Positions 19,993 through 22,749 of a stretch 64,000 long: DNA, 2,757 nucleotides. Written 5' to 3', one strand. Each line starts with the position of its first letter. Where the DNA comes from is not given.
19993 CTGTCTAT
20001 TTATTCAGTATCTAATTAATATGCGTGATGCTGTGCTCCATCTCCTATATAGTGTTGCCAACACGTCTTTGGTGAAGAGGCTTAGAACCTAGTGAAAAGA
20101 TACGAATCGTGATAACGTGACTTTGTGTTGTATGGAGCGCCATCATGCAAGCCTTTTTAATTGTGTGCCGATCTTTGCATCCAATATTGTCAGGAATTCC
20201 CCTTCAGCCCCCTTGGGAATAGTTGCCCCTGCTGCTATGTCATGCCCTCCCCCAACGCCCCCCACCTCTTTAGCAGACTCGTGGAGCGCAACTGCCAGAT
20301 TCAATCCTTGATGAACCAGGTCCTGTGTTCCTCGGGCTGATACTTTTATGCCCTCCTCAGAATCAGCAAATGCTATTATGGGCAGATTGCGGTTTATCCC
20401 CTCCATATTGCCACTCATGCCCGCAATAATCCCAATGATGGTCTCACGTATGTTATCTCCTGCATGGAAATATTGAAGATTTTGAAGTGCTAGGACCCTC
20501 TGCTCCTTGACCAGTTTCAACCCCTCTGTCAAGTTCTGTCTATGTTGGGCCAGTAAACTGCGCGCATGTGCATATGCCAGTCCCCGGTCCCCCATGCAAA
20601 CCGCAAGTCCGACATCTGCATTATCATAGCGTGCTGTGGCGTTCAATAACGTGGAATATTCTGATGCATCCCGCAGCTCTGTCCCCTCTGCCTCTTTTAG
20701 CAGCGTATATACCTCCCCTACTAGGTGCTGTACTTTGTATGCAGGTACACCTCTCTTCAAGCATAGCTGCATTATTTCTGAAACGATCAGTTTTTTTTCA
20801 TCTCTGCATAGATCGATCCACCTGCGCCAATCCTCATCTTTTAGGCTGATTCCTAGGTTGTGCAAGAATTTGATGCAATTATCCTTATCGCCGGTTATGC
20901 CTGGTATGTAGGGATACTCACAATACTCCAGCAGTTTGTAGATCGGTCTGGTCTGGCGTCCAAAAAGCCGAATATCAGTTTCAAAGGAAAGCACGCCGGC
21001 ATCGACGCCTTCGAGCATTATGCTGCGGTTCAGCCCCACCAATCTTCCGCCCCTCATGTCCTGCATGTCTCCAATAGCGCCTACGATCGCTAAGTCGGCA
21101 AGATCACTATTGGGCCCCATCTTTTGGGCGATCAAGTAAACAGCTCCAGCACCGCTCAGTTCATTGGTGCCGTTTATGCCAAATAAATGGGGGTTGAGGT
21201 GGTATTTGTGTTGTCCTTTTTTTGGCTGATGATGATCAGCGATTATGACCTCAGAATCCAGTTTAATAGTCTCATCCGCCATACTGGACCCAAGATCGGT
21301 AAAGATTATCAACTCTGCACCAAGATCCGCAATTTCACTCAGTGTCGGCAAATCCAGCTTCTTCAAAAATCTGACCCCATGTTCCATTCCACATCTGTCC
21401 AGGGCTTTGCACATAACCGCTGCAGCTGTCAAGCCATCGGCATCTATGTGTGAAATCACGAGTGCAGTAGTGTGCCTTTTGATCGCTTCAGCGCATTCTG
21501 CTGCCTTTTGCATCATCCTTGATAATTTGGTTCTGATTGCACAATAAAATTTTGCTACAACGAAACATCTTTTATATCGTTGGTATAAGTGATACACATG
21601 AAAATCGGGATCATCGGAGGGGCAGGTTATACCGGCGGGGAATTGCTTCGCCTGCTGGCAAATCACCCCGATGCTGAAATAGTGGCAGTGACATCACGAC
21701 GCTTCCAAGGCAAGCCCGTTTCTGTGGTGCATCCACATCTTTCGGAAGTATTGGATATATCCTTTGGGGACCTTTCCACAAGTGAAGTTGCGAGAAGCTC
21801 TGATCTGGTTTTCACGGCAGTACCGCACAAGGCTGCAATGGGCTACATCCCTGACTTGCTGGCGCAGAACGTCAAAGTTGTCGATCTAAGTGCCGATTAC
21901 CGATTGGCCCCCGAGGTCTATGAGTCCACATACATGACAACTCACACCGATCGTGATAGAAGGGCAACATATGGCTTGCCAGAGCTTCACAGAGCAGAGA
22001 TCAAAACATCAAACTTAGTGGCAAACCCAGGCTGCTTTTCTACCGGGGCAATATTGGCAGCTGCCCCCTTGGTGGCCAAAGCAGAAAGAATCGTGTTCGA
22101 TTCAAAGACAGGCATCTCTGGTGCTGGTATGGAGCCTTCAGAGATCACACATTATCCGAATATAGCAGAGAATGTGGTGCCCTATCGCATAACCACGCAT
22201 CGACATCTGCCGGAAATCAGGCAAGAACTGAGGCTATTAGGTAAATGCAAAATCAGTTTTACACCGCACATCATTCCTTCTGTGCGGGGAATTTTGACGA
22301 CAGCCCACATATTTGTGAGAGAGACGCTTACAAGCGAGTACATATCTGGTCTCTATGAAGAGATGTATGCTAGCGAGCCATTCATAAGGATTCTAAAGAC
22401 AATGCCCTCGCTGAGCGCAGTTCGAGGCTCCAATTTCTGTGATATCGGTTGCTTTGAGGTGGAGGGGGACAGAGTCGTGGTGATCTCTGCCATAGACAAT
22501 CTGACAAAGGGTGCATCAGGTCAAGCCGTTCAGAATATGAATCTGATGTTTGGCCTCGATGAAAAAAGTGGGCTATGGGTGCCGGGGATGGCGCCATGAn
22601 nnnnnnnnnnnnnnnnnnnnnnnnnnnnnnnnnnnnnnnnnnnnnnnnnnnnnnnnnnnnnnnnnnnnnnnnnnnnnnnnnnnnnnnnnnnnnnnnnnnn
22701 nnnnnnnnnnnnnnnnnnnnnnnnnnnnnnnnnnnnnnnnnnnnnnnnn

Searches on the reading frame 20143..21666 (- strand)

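Call 12: search_protein_families(library=pfam, proteins=[window:20143-21666:-], max_evalue=0.01)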
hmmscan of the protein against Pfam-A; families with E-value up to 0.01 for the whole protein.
window:20143-21666:- (507 aa): 3 families
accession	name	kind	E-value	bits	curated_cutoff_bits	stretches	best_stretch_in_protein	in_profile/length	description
PF21763.2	DHH_CID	-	1e-33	116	27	1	234-316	1-84/84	DHH-CID domain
PF02272.25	DHHA1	-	1.3e-13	51.7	25.9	1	399-499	4-100/102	DHHA1 domain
PF01368.27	DHH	-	1.4e-10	41.9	28.1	1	69-196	3-124/125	DHH family, N-terminal domain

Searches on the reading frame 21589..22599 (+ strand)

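Call 12: search_protein_families(library=pfam, proteins=[window:21589-22599:+], max_evalue=0.01)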
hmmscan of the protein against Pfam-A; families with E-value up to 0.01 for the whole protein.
window:21589-22599:+ (336 aa): 4 families
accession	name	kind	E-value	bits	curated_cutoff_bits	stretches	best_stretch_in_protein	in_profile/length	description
PF22698.1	Semialdhyde_dhC_1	-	3.6e-49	167.2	27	1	149-304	1-165/165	Semialdehyde dehydrogenase, dimerisation domain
PF01118.30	Semialdhyde_dh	-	5.9e-31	107.8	26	1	5-140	1-120/121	Semialdehyde dehydrogenase, NAD binding domain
PF02774.23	Semialdhyde_dhC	-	9.5e-25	88.2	26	1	160-307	3-184/184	Semialdehyde dehydrogenase, dimerisation domain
PF03807.23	F420_oxidored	-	0.00011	23.1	21.6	1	5-102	1-93/94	NADP oxidoreductase coenzyme F420-dependent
